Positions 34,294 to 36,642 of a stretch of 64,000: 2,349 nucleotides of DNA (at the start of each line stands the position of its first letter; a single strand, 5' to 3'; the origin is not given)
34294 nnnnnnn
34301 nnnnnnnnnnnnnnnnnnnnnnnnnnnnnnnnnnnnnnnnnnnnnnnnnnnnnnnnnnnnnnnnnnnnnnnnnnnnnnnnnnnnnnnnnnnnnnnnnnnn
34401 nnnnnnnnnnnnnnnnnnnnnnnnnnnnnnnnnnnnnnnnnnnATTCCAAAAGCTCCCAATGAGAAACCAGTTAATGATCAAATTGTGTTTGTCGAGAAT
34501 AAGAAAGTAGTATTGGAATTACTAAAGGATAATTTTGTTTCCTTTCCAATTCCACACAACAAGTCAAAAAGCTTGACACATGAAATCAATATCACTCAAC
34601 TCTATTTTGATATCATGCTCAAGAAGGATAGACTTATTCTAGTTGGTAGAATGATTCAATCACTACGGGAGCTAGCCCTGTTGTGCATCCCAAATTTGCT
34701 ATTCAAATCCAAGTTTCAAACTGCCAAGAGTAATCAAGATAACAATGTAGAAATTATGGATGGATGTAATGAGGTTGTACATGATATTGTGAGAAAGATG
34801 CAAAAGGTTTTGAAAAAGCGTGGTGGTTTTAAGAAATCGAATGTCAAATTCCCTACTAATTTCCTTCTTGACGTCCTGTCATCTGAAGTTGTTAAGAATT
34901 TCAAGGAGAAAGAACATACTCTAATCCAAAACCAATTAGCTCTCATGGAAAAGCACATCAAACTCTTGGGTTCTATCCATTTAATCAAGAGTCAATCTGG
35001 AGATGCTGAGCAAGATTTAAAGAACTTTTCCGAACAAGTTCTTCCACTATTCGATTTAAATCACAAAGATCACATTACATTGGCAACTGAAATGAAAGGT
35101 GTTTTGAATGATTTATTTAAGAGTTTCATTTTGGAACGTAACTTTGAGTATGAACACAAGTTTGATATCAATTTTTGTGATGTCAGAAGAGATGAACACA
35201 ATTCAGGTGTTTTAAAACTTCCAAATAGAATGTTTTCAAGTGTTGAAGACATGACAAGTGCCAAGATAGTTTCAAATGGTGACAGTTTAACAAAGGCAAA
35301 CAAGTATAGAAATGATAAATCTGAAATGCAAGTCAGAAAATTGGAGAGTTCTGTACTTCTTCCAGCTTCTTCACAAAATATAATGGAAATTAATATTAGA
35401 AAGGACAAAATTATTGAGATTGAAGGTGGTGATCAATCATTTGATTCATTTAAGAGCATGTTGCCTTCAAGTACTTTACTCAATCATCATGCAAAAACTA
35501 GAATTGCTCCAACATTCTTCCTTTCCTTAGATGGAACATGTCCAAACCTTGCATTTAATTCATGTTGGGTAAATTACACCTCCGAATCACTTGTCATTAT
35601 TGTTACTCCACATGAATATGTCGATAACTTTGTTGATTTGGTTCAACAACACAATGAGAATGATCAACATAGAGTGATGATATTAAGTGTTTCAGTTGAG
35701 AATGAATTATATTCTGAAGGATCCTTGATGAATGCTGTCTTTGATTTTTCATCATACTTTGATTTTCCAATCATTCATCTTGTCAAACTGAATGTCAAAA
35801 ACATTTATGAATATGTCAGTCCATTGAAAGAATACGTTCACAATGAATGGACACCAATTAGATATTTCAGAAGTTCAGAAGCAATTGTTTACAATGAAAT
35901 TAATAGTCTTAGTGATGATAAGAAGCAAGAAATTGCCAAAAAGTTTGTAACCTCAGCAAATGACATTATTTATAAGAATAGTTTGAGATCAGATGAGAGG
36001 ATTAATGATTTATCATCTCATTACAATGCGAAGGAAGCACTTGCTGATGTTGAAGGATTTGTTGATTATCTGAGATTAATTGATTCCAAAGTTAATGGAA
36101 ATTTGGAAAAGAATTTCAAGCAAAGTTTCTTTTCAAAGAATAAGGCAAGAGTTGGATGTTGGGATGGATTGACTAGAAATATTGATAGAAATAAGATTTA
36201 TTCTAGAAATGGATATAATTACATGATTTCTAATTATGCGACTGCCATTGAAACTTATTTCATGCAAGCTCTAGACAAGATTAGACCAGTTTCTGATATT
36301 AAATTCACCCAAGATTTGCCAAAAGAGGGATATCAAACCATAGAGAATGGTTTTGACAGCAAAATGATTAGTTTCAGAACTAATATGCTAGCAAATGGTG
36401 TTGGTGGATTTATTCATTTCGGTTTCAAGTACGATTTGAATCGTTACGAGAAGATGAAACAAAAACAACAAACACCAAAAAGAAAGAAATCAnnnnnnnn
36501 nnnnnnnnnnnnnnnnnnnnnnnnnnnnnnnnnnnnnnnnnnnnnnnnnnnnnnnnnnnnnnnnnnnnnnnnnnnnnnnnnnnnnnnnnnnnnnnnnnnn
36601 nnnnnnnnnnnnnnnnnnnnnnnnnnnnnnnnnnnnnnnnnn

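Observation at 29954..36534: Adjacent uncharacterised P-loop NTPase and IRG-like large GTPase genes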

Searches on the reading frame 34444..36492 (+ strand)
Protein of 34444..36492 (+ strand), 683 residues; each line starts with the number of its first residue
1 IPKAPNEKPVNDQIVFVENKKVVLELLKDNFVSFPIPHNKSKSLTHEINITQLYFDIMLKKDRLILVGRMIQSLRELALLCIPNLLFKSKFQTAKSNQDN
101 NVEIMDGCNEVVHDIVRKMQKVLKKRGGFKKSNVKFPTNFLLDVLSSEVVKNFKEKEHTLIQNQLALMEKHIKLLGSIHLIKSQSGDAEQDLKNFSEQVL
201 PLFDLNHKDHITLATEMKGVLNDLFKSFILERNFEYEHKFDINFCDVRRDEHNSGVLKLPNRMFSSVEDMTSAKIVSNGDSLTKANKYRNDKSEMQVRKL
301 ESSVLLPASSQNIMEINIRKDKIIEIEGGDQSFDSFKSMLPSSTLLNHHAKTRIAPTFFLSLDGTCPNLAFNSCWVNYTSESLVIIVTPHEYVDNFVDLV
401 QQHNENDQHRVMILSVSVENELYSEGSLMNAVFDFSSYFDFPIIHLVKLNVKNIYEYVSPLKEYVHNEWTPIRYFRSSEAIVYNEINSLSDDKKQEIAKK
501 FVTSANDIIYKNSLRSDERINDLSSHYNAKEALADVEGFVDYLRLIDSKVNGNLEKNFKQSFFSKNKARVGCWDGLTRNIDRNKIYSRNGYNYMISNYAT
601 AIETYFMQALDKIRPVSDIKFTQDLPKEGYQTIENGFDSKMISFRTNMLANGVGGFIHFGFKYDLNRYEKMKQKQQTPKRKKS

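Call 90: predict_structure(alignment_id=A7)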
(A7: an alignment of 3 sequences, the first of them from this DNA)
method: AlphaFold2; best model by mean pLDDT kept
length: 683 residues; sequences in the alignment: 3
mean_pLDDT: 35.5   pTM: 0.28
mean pLDDT of the five models: 35.5, 33.5, 33.1, 30.9, 30.8
residues with pLDDT >= 90: 0; 70-90: 2; 50-70: 63; < 50: 618
segments of 3 or more residues with pLDDT < 50: 1-24, 26-184, 187-311, 319-357, 365-374, 376-382, 421-423, 437-683
pLDDT, mean of each block of 10 residues (from residue 1): 31 37 46 40 43 42 37 32 26 26 32 38 33 34 34 37 44 44 46 43 34 32 30 24 21 22 24 21 20 24 29 53 38 38 34 42 49 47 59 69 59 60 49 48 37 26 23 25 30 38 33 31 29 34 34 39 34 34 32 29 28 25 29 33 35 24 27 34 29
secondary structure, 60 per line:
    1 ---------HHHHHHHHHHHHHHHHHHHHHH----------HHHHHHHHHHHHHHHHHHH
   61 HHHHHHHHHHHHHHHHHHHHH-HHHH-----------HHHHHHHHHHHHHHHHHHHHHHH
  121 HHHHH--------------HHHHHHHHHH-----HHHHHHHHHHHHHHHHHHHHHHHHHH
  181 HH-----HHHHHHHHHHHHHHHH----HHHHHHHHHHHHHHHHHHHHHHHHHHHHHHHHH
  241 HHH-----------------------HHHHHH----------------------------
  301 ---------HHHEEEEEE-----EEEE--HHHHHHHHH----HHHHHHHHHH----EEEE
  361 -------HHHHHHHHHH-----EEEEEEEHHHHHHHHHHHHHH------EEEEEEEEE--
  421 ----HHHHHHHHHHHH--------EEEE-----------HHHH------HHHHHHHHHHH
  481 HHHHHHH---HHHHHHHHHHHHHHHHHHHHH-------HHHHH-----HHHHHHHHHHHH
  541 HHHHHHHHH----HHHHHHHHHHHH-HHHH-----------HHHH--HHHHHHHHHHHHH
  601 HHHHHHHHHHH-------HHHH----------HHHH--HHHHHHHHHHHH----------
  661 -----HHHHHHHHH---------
elements in order (helices of 4 or more, strands of 3 or more residues): H10-31 H42-81 H83-86 H98-125 H140-149 H155-182 H188-203 H208-243 H267-272 E313-318 E324-327 H330-338 H343-352 E357-360 H368-377 E383-389 H390-403 E410-418 H425-436 E445-448 H460-463 H470-487 H491-511 H519-523 H529-549 H554-565 H567-570 H582-585 H588-611 H619-622 H633-636 H639-650 H666-674

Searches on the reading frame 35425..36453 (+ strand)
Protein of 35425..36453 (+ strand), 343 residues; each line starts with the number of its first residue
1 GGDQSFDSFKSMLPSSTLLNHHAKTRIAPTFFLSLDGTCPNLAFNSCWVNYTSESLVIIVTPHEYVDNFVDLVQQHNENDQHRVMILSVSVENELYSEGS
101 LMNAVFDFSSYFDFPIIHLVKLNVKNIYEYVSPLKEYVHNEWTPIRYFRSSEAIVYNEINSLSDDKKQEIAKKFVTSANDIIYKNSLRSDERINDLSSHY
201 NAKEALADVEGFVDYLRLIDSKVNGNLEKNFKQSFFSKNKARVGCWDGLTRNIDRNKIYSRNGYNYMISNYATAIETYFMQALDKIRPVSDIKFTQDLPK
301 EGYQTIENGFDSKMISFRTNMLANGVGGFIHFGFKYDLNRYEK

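Call 70: find_related_loci(query=A5, collection=viral_contigs, flank=5000)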
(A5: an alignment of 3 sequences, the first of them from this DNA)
Query A5 (343 aa) in viral_contigs; peptide patterns used: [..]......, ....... (x = any residue, [..] = any of these).
357 stretches matched a pattern, but none encodes a relative of the query by tblastn (E <= 1e-3).

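Call 71: find_related_loci(query=A5, collection=genome_contigs, flank=5000)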
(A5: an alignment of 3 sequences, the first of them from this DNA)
Query A5 (343 aa) in genome_contigs; peptide patterns used: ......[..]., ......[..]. (x = any residue, [..] = any of these).
349 stretches matched a pattern, but none encodes a relative of the query by tblastn (E <= 1e-3).
